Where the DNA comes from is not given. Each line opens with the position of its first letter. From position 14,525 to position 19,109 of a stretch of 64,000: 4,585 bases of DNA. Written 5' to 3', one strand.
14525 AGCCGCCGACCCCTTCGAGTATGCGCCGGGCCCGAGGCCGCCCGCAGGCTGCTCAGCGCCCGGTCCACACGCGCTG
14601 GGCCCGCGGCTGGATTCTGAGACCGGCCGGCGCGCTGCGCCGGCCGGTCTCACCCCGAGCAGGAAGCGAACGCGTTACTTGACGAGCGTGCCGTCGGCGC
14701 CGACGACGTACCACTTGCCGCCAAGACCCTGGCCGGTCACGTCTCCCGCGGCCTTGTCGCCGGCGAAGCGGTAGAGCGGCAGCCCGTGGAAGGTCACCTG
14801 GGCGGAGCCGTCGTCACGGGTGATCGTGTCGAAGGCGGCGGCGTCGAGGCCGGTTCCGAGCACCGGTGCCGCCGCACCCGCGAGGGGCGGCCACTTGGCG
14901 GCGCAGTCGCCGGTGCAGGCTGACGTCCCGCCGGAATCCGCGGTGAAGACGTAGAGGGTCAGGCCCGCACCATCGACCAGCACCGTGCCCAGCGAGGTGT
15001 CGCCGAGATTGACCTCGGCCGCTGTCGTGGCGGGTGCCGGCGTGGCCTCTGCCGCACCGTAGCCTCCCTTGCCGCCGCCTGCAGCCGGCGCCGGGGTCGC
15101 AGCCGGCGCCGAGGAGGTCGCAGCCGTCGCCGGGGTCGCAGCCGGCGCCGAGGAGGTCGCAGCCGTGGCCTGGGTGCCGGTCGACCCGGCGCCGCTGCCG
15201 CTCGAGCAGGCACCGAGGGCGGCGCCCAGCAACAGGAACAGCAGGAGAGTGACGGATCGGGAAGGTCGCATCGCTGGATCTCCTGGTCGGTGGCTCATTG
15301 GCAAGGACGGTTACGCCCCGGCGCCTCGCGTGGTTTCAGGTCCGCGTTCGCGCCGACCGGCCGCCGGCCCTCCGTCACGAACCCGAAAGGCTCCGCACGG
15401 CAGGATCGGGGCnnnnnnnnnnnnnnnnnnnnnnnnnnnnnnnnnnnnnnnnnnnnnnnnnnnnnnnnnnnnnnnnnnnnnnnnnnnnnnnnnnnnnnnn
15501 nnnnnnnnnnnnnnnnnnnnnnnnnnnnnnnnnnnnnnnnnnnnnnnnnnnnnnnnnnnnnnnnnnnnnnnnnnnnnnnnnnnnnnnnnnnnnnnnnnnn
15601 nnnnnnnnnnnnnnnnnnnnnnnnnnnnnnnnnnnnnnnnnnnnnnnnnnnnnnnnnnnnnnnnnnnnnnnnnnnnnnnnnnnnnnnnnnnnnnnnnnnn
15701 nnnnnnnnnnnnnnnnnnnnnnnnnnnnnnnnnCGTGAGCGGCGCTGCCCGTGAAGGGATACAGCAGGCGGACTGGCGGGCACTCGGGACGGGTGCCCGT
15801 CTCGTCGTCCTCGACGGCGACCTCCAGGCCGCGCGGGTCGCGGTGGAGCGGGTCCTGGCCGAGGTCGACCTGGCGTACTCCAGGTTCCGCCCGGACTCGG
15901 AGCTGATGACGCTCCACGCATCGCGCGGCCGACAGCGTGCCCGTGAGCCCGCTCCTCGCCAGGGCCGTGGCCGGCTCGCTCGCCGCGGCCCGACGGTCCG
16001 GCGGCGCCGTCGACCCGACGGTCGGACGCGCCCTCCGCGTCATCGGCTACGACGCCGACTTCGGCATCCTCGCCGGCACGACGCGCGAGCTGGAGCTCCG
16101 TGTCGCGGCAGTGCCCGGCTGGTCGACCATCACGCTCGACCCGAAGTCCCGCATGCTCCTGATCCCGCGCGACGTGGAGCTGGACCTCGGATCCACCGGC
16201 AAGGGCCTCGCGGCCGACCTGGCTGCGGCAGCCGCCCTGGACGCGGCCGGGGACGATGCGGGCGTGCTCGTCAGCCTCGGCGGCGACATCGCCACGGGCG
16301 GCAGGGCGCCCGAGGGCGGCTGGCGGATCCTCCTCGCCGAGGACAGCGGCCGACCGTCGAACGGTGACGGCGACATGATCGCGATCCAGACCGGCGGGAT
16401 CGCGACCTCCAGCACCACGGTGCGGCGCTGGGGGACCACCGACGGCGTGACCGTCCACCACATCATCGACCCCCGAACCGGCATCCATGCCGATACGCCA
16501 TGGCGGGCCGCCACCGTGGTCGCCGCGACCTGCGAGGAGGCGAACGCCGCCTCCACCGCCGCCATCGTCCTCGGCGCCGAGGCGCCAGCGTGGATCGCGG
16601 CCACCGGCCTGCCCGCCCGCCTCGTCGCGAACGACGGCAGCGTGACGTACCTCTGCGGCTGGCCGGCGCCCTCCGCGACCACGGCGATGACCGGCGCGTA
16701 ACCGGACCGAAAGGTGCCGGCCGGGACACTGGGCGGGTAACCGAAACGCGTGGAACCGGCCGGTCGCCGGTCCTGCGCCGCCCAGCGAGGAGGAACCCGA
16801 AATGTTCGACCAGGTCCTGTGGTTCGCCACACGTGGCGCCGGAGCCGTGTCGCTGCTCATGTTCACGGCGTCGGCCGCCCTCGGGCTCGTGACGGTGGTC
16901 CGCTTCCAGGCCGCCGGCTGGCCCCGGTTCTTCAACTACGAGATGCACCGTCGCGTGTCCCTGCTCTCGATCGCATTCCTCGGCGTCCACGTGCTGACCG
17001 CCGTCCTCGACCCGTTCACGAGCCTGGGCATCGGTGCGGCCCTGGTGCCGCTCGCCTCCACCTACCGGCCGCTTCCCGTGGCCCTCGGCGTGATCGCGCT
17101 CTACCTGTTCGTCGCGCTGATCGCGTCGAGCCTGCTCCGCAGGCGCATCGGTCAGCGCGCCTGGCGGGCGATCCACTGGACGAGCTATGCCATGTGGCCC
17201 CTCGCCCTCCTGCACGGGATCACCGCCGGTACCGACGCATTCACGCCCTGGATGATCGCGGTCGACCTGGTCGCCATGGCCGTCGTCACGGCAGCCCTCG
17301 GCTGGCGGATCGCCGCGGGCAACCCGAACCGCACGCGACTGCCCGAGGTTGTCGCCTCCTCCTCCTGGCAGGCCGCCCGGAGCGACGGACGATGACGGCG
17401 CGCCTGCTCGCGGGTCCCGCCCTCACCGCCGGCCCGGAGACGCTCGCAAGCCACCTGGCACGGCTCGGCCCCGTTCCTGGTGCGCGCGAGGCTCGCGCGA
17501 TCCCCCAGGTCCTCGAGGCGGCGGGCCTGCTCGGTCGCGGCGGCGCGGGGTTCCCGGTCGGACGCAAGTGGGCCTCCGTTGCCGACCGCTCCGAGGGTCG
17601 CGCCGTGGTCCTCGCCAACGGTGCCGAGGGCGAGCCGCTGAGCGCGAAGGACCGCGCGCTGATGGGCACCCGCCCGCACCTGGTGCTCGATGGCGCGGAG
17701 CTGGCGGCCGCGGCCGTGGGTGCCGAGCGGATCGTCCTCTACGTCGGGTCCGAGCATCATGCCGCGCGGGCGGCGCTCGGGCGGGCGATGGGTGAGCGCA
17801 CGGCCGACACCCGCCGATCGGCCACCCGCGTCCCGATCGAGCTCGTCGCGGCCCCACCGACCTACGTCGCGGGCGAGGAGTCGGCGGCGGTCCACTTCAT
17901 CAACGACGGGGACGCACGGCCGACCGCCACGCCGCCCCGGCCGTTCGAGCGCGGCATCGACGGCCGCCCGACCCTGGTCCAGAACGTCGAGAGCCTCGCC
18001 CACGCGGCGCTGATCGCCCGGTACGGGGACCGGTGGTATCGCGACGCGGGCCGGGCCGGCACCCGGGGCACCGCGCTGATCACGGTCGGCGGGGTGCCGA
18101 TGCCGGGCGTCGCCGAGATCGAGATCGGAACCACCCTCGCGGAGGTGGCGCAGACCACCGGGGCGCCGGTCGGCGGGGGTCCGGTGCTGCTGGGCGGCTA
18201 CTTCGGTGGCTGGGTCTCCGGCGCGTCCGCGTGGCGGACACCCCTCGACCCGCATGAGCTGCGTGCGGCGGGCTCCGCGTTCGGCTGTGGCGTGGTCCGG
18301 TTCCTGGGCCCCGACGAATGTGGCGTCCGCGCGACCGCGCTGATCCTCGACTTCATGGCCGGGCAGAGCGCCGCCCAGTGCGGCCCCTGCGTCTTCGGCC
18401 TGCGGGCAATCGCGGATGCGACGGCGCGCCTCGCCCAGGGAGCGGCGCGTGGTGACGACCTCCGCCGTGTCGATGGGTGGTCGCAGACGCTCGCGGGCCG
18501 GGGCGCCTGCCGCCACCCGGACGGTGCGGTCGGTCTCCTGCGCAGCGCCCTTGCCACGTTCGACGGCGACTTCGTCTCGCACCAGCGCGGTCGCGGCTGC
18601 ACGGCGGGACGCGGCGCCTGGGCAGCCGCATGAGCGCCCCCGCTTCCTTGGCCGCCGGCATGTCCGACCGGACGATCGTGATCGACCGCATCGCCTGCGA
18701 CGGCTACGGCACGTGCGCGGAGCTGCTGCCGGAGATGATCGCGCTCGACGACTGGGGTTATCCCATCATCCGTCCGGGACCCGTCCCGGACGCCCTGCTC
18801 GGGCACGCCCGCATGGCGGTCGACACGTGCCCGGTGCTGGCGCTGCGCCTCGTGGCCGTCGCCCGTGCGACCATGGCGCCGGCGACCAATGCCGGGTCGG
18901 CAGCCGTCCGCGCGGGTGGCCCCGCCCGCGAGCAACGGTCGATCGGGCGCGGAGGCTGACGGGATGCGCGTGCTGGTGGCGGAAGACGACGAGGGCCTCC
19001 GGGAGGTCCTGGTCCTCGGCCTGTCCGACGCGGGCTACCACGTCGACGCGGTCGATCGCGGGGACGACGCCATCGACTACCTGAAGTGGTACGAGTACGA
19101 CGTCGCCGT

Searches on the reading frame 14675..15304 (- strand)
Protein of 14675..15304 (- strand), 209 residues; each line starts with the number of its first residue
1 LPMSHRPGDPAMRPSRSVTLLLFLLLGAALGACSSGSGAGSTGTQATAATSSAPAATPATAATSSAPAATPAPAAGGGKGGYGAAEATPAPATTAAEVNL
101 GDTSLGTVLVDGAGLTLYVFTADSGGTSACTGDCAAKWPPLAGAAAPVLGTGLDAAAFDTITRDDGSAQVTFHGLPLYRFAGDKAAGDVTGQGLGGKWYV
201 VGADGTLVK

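Call 5: search_protein_families(library=pfam, proteins=[window:14675-15304:-], max_evalue=0.01)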
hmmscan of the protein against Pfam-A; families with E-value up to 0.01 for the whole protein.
window:14675-15304:- (209 aa): 1 family
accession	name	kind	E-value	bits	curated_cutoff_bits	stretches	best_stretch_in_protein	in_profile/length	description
PF03640.20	Lipoprotein_15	-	2.2e-31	107.5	24.4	2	160-201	2-46/47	Secreted repeat of unknown function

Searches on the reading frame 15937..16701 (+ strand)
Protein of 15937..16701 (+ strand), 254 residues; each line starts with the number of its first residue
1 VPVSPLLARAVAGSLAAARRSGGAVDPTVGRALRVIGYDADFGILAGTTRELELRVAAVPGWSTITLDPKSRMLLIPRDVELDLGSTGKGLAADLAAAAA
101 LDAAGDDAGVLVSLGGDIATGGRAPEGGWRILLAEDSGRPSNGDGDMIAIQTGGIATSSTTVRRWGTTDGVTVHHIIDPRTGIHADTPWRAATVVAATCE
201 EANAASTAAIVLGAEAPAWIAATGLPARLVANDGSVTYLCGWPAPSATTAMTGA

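Call 5: search_protein_families(library=pfam, proteins=[window:15937-16701:+], max_evalue=0.01)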
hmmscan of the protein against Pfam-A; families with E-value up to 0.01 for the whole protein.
window:15937-16701:+ (254 aa): 1 family
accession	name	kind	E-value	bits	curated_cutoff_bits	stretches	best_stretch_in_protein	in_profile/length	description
PF02424.20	ApbE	-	5.5e-40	138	25.6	1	2-223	49-258/266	ApbE family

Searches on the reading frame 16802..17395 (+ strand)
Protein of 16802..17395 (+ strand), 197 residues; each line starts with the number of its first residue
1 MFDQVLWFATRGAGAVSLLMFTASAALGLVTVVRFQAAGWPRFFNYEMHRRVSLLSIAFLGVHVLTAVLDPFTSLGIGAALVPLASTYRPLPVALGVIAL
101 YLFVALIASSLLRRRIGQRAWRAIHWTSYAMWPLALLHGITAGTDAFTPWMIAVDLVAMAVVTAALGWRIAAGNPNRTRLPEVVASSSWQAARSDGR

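Call 5: search_protein_families(library=pfam, proteins=[window:16802-17395:+], max_evalue=0.01)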
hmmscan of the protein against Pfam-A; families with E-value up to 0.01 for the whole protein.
window:16802-17395:+ (197 aa): 2 families
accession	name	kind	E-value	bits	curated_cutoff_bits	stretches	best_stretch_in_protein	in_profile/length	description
PF01794.25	Ferric_reduct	-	1.1e-07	32.3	28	1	14-135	2-120/121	Ferric reductase like transmembrane component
PF14358.11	DUF4405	-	0.0024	18.8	26.7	0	16-65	2-63/66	Domain of unknown function (DUF4405)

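Call 50: search_protein_families(library=ncbifam, proteins=[window:16802-17395:+], max_evalue=0.01)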
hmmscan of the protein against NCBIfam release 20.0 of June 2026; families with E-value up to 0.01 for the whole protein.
window:16802-17395:+ (197 aa): 2 families
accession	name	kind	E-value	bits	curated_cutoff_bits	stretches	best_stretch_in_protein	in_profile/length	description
NF040998.1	MamZ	equivalog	0.00016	20.3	650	1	88-159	538-611/633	magnetosome biogenesis transporter MamZ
NF003831.1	PRK05419.1-2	equivalog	0.0024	17.4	130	1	38-142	68-167/212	protein-methionine-sulfoxide reductase heme-binding subunit MsrQ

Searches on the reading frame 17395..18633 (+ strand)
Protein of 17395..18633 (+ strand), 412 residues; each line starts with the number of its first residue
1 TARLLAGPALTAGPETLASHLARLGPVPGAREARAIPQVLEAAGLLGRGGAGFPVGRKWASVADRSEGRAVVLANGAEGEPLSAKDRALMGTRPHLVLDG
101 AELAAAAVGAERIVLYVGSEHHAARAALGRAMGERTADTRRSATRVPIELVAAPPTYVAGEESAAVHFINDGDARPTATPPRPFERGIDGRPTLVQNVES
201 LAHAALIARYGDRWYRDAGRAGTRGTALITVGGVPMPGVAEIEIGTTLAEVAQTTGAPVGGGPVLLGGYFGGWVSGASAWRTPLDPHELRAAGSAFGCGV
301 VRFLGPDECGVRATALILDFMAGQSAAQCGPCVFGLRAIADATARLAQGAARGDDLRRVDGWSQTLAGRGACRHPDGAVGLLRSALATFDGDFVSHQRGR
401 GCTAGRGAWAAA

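Call 5: search_protein_families(library=pfam, proteins=[window:17395-18633:+], max_evalue=0.01)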
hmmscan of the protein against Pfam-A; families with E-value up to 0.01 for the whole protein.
window:17395-18633:+ (412 aa): 2 families
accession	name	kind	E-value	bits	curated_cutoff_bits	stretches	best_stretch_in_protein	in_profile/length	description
PF01512.22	Complex1_51K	-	1.6e-33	116.1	31.2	1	41-203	2-147/150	Nuo51 FMN-binding domain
PF10589.14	NADH_4Fe-4S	-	9.8e-15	54.6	23.5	1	315-396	4-85/85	NADH-ubiquinone oxidoreductase-F iron-sulfur binding region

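Call 50: search_protein_families(library=ncbifam, proteins=[window:17395-18633:+], max_evalue=0.01)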
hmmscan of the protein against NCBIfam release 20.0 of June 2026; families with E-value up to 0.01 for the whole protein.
window:17395-18633:+ (412 aa): 6 families
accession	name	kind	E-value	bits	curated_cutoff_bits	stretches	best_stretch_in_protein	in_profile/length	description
TIGR01959.1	nuoF_fam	equivalog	4e-58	196.8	558.65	1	37-395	39-408/410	NADH-quinone oxidoreductase subunit NuoF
NF010120.0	PRK13596.1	equivalog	4.8e-46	157.2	389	1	36-382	43-402/433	NADH-quinone oxidoreductase subunit NuoF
NF008436.0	PRK11278.1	equivalog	7.8e-38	130.5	749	1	36-394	51-423/448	NADH-quinone oxidoreductase subunit NuoF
NF003454.1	PRK05035.1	equivalog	6.3e-12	44.8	345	1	32-170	122-248/556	electron transport complex subunit RsxC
TIGR04481.1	PR_assoc_PrdC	equivalog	2.9e-11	42.8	490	1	38-180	78-206/425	proline reductase-associated electron transfer protein PrdC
TIGR01945.1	rnfC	subfamily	6e-11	41.5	245.95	1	32-141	120-227/435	RnfABCDGE type electron transport complex subunit C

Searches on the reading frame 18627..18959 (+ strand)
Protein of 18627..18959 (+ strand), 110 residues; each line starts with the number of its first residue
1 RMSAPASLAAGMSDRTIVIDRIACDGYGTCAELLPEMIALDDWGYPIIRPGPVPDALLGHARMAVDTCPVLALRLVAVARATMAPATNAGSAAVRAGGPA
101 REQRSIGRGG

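Call 5: search_protein_families(library=pfam, proteins=[window:18627-18959:+], max_evalue=0.01)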
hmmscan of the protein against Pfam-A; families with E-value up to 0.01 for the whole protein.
window:18627-18959:+ (110 aa): 2 families
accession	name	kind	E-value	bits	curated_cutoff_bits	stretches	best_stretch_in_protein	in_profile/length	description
PF13459.11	Fer4_15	-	2.5e-12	47.7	22.4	1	17-74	1-65/66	4Fe-4S single cluster domain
PF13370.11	Fer4_13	-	2.5e-05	25.3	24.5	1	19-73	1-56/58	4Fe-4S single cluster domain of Ferredoxin I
